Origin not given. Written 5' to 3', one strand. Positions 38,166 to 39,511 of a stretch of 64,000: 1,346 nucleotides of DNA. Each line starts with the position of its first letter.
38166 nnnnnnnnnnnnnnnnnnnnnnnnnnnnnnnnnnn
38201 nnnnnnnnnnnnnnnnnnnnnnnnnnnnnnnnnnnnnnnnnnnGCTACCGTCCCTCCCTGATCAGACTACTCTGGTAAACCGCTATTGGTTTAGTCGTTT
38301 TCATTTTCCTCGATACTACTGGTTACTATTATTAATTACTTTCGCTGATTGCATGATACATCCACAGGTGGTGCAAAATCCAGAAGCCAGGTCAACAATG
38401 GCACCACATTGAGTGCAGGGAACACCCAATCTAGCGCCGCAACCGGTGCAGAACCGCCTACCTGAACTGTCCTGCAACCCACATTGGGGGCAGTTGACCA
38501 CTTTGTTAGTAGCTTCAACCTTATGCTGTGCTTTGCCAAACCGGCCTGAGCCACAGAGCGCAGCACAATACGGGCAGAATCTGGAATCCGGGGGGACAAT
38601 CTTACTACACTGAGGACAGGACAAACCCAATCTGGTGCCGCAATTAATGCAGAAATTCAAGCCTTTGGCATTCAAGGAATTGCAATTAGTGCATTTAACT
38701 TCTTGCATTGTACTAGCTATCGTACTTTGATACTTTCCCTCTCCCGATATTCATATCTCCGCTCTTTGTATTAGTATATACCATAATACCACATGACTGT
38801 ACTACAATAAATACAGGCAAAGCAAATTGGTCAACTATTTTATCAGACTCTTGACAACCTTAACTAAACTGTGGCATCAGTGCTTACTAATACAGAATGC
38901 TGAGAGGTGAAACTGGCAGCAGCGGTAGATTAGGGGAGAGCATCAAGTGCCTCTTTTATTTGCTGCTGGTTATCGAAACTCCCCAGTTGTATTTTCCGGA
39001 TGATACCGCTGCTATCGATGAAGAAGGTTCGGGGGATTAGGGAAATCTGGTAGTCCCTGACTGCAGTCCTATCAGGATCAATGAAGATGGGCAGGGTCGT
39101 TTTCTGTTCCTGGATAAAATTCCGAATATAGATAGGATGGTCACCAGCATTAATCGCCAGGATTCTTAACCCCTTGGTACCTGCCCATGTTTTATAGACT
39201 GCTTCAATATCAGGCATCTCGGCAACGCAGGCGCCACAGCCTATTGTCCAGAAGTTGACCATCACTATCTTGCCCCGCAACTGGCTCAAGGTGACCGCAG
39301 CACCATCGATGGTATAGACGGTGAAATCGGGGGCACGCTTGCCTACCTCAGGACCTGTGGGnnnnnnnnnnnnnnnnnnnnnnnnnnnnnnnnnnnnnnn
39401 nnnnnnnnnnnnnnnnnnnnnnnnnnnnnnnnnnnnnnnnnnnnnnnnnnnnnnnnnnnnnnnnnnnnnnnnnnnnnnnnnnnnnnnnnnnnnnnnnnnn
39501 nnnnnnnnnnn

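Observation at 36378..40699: Paralogous triad: cytoplasmic multi-zinc-ribbon / TM / FN3 / periplasmic TlpA-thioredoxin proteins flanking a four-ribbon protein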

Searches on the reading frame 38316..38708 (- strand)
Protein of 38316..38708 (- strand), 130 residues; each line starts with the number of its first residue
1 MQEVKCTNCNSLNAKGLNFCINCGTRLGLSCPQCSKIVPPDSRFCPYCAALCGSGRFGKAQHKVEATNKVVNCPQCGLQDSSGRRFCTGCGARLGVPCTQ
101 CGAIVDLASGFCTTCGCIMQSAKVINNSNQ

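Call 3: search_protein_families(library=pfam, proteins=[window:38316-38708:-], max_evalue=0.1)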
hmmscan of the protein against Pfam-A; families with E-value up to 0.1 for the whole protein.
window:38316-38708:- (130 aa): 9 families
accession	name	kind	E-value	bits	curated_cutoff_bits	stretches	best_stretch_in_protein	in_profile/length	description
PF12773.13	DZR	-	7.3e-22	77.7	27.3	2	6-48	1-44/45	Double zinc ribbon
PF13240.11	Zn_Ribbon_1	-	5.7e-16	58.2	25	4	31-49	2-20/23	zinc-ribbon domain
PF13248.11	Zn_ribbon_3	-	2.7e-12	46.1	27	3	2-27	1-26/26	zinc-ribbon domain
PF17032.10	Zn_ribbon_15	-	5.7e-09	37.1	28.9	1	30-48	54-72/73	zinc-ribbon family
PF24460.1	DUF7575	-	1.6e-06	27.8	28.5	1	29-49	4-24/28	Domain of unknown function (DUF7575)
PF10571.15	UPF0547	-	0.00032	21.2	29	1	30-48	2-20/26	Uncharacterised protein family UPF0547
PF18912.6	DZR_2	-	0.0015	18.8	27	0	5-48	9-55/56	Double zinc ribbon domain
PF24463.1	DUF7577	-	0.019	15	28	0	4-27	3-26/27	Domain of unknown function (DUF7577)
PF01783.29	Ribosomal_L32p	-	0.083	13.5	21.3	1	60-91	17-46/56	Ribosomal L32p protein family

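Call 4: search_protein_families(library=ncbifam, proteins=[window:38316-38708:-], max_evalue=0.1)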
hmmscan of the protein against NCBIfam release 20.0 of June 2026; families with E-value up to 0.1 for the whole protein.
window:38316-38708:- (130 aa): 2 families
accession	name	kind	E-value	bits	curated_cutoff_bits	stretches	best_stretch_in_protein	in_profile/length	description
NF011149.0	PRK14559.1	equivalog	3.3e-09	36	374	2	4-53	2-52/642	serine/threonine phosphatase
NF005651.0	PRK07418.1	subfamily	0.014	13.6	942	1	61-94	584-617/617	acetolactate synthase large subunit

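Call 34: find_homologous_proteins(query=window:38316-38708:-, max_evalue=0.001)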
Query window:38316-38708:- (130 aa): 20 proteins with E <= 0.001 among 39 candidates.
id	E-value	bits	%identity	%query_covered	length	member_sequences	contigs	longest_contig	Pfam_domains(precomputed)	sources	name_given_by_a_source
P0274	1.6e-64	234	81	95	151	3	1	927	PF13240.12,PF12773.14,PF17032.11,PF24460.2,PF13248.12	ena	-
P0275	2.8e-64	233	80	98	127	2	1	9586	PF18912.7,PF13240.12,PF12773.14,PF17032.11,PF13248.12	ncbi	ncbi:zinc ribbon domain-containing protein [Chloroflexota bacterium]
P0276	7.8e-61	222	78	95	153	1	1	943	PF13240.12,PF12773.14,PF17032.11,PF24460.2,PF13248.12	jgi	jgi:endogenous inhibitor of DNA gyrase (YacG/DUF329 family)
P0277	3.1e-60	220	80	95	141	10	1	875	PF13240.12,PF12773.14,PF17032.11,PF24463.2,PF24460.2,PF13248.12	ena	-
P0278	4.2e-60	220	74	98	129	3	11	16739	PF18912.7,PF13240.12,PF12773.14,PF17032.11,PF24463.2,PF13248.12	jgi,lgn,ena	-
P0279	1.7e-59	218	74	98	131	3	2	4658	PF18912.7,PF13240.12,PF12773.14,PF17032.11,PF24463.2,PF24460.2,PF13248.12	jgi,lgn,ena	-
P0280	1.6e-56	208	71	95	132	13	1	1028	PF13240.12,PF12773.14,PF17032.11,PF24463.2,PF13248.12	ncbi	-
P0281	2.1e-50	188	63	94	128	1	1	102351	PF18912.7,PF13240.12,PF12773.14,PF17032.11,PF24463.2,PF13248.12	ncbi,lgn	-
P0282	1.1e-47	179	59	100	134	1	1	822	PF13240.12,PF12773.14,PF17032.11,PF24463.2,PF13248.12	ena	-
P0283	2.6e-47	178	66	90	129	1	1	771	PF18912.7,PF13240.12,PF12773.14,PF17032.11,PF24463.2,PF13248.12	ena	-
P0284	1.3e-42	163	60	95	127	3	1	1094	PF18912.7,PF13240.12,PF12773.14,PF17032.11,PF24463.2,PF24460.2,PF13248.12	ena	-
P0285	2.3e-42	162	60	94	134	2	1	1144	PF13240.12,PF12773.14,PF17032.11,PF24463.2,PF13248.12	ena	-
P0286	7.3e-42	160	59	95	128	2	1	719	PF18912.7,PF13240.12,PF12773.14,PF17032.11,PF24463.2,PF13248.12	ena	-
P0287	3.9e-40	155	58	92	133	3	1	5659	PF18912.7,PF13240.12,PF12773.14,PF17032.11,PF24463.2,PF13248.12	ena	-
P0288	4.0e-40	155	53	94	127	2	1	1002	PF18912.7,PF13240.12,PF12773.14,PF17032.11,PF24463.2,PF13248.12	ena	-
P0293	2.3e-30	123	50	88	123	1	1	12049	PF18912.7,PF13240.12,PF12773.14,PF17032.11,PF24463.2,PF13248.12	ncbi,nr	ncbi:MAG TPA: hypothetical protein DCX22_03980 [Dehalococcoidia bacterium]|nr:hypothetical protein [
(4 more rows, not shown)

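Call 36: find_encoding_contigs(protein=P0293, flank=6000, max_places=2)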
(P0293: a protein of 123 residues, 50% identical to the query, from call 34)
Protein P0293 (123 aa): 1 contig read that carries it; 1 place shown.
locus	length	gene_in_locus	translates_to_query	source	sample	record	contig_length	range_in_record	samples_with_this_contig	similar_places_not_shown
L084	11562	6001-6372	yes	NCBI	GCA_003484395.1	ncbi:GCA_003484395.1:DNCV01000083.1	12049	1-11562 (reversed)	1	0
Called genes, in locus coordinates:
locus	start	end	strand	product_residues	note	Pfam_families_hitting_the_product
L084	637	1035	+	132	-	PF06339:Ectoine_synth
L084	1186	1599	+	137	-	PF02325:CCB3_YggT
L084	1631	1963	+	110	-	-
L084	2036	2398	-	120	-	PF07478:Dala_Dala_lig_C (weak)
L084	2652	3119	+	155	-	PF03449:GreA_GreB_N, PF01272:GreA_GreB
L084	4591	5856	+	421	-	PF02403:Seryl_tRNA_N, PF00587:tRNA-synt_2b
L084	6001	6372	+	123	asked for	PF12773:DZR, PF13240:Zn_Ribbon_1 (weak), PF13248:Zn_ribbon_3 (faint), PF17032:Zn_ribbon_15 (faint), PF18912:DZR_2 (faint), PF24463:DUF7577 (weak), PF13240:Zn_Ribbon_1 (weak), PF12773:DZR (weak)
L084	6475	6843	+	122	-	PF17032:Zn_ribbon_15 (faint), PF12773:DZR, PF13240:Zn_Ribbon_1 (faint), PF13248:Zn_ribbon_3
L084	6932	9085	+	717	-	PF00041:fn3 (weak), PF16656:Pur_ac_phosph_N (weak), PF00041:fn3 (weak), PF16656:Pur_ac_phosph_N (weak), PF00578:AhpC-TSA, PF08534:Redoxin, PF00085:Thioredoxin (weak), PF13905:Thioredoxin_8 (weak), +6 more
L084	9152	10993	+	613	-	PF13905:Thioredoxin_8 (faint), PF00578:AhpC-TSA, PF08534:Redoxin, PF00041:fn3 (weak), PF16656:Pur_ac_phosph_N (weak), PF00578:AhpC-TSA, PF08534:Redoxin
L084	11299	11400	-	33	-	PF00486:Trans_reg_C (weak)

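Call 37: find_encoding_contigs(protein=P0278, flank=6000, max_places=2)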
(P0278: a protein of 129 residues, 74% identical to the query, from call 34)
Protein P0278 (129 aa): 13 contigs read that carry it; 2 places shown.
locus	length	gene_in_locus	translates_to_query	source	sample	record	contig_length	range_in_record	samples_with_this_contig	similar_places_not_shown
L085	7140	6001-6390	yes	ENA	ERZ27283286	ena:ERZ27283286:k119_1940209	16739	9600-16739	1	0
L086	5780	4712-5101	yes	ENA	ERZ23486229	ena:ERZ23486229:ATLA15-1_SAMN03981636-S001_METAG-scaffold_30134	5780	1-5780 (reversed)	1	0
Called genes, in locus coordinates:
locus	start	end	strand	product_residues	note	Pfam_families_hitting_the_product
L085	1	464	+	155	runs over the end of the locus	PF03449:GreA_GreB_N, PF01272:GreA_GreB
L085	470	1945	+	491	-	PF01336:tRNA_anti-codon, PF00152:tRNA-synt_2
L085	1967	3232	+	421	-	PF02403:Seryl_tRNA_N, PF00587:tRNA-synt_2b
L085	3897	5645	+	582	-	PF12773:DZR (faint), PF00041:fn3 (faint), PF16655:PhoD_N (faint), PF16656:Pur_ac_phosph_N (weak), PF00578:AhpC-TSA, PF08534:Redoxin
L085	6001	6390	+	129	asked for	PF13248:Zn_ribbon_3 (faint), PF17032:Zn_ribbon_15 (faint), PF18912:DZR_2 (faint), PF24463:DUF7577 (faint), PF12773:DZR, PF13240:Zn_Ribbon_1 (weak), PF12773:DZR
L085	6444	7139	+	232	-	?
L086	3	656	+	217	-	?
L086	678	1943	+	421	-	PF02403:Seryl_tRNA_N, PF00587:tRNA-synt_2b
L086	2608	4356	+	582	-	PF12773:DZR (faint), PF00041:fn3 (faint), PF16655:PhoD_N (faint), PF16656:Pur_ac_phosph_N (weak), PF00578:AhpC-TSA, PF08534:Redoxin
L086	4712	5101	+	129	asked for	PF13248:Zn_ribbon_3 (faint), PF17032:Zn_ribbon_15 (faint), PF18912:DZR_2 (faint), PF24463:DUF7577 (faint), PF12773:DZR, PF13240:Zn_Ribbon_1 (weak), PF12773:DZR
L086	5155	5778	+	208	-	?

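Call 41: search_protein_families(library=pfam, proteins=[L085:3305-3736:+, L084:6475-6843:+], max_evalue=0.01)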
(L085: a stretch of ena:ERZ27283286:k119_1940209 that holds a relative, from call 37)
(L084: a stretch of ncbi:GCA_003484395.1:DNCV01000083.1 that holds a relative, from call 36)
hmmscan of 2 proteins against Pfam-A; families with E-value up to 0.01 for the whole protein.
L085:3305-3736:+ (143 aa): 8 families
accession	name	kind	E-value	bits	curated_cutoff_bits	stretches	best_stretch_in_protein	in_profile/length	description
PF13248.11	Zn_ribbon_3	-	8.1e-09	35.1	27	1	90-112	2-24/26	zinc-ribbon domain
PF13240.11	Zn_Ribbon_1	-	9.1e-08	32.1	25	2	93-111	2-20/23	zinc-ribbon domain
PF12773.13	DZR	-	6.9e-06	26.6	27.3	1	47-111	11-45/45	Double zinc ribbon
PF23455.1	DUF7129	-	3.8e-05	23.8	30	1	81-111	2-34/45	Domain of unknown function (DUF7129)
PF21349.2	RUBY_RBDX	-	0.00037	20.3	26.5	0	15-24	18-27/30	Rubrerythrin, rubredoxin-like domain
PF14206.11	Cys_rich_CPCC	-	0.00098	19.3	24.5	1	29-68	2-38/75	Cysteine-rich CPCC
PF23458.2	DUF7130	-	0.0028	18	35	1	48-112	12-78/89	Domain of unknown function (DUF7130)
PF07282.18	Cas12f1-like_TNB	-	0.0089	16.6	26.3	0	13-36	27-49/60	Cas12f1-like, TNB domain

L084:6475-6843:+ (122 aa): 7 families
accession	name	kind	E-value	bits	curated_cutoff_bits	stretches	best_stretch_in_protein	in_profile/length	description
PF13248.11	Zn_ribbon_3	-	5.3e-14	51.5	27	2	76-98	2-24/26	zinc-ribbon domain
PF12773.13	DZR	-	3.8e-12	46.6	27.3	2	8-48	1-45/45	Double zinc ribbon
PF13240.11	Zn_Ribbon_1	-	2.8e-10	40.1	25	2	78-98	1-21/23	zinc-ribbon domain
PF17032.10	Zn_ribbon_15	-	4.5e-06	27.8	28.9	0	71-97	47-73/73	zinc-ribbon family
PF18912.6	DZR_2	-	0.00014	22.1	27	0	27-48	21-43/56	Double zinc ribbon domain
PF01155.25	HypA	-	0.0028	18.1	28.9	1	72-102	66-98/112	Hydrogenase/urease nickel incorporation, metallochaperone, hypA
PF22586.1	ANCHR-like_BBOX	-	0.006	17.1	27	1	8-37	2-28/39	ANCHR-like B-box zinc-binding domain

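Call 50: predict_structure(alignment_id=A3)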
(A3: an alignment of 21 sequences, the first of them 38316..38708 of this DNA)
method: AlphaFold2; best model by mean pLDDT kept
length: 130 residues; sequences in the alignment: 21
mean_pLDDT: 71.6   pTM: 0.33
mean pLDDT of the five models: 71.6, 71.4, 69.0, 66.0, 63.8
residues with pLDDT >= 90: 2; 70-90: 88; 50-70: 24; < 50: 16
segments of 3 or more residues with pLDDT < 50: 58-62, 122-130
pLDDT, mean of each block of 10 residues (from residue 1): 80 82 83 78 75 57 55 78 74 78 73 77 41
secondary structure, 60 per line:
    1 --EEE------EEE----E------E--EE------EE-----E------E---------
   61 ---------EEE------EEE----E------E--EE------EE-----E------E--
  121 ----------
elements in order: E3-5 E12-14 E70-72 E79-81

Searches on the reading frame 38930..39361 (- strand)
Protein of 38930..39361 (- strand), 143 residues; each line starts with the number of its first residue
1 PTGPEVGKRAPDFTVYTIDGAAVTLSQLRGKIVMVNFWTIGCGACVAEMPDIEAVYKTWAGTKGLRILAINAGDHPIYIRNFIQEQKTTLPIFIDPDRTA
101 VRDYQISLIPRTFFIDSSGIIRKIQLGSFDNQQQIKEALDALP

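Call 15: search_solved_structures(query=window:38930-39361:-, max_evalue=0.001, show_alignments=2)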
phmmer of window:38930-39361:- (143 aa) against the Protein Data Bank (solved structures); distinct sequences matched with E-value up to 0.001: 43.
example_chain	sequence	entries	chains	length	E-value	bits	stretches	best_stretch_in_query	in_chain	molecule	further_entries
1st9_A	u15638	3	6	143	6e-21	77.9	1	7-130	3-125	Thiol-disulfide oxidoreductase resA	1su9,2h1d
2f9s_A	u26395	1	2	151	7.2e-21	77.6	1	7-130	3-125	Thiol-disulfide oxidoreductase resA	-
3c71_A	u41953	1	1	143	8.3e-21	77.4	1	7-130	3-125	Thiol-disulfide oxidoreductase resA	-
4nmu_A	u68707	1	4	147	9.6e-21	77.2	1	5-129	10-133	Thiol-disulfide oxidoreductase ResA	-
2h1b_A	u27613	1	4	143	1.6e-20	76.5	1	7-130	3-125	Thiol-disulfide oxidoreductase resA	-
3c73_A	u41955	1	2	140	3.1e-20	75.6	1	10-130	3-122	Thiol-disulfide oxidoreductase resA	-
3kcm_A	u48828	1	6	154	4.2e-20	75.1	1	9-130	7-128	Thioredoxin family protein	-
2h1a_A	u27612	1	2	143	1.1e-19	73.8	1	7-130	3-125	Thiol-disulfide oxidoreductase resA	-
2h19_A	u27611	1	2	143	1.1e-19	73.8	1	7-130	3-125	Thiol-disulfide oxidoreductase resA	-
2yp6_A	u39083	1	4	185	8.7e-19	70.9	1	6-132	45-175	THIOREDOXIN FAMILY PROTEIN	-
4hqz_A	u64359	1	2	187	9.1e-19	70.8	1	6-132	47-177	Thioredoxin family protein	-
2h1g_A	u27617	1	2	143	2e-18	69.7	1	7-130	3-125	Thiol-disulfide oxidoreductase resA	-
2ls5_A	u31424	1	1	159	8.7e-15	57.9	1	6-125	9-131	Uncharacterized protein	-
3or5_A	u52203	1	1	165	3.9e-14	55.8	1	10-128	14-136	Thiol:disulfide interchange protein, thioredoxin family protein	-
3erw_A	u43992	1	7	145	7.5e-14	54.9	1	13-137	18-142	Sporulation thiol-disulfide oxidoreductase A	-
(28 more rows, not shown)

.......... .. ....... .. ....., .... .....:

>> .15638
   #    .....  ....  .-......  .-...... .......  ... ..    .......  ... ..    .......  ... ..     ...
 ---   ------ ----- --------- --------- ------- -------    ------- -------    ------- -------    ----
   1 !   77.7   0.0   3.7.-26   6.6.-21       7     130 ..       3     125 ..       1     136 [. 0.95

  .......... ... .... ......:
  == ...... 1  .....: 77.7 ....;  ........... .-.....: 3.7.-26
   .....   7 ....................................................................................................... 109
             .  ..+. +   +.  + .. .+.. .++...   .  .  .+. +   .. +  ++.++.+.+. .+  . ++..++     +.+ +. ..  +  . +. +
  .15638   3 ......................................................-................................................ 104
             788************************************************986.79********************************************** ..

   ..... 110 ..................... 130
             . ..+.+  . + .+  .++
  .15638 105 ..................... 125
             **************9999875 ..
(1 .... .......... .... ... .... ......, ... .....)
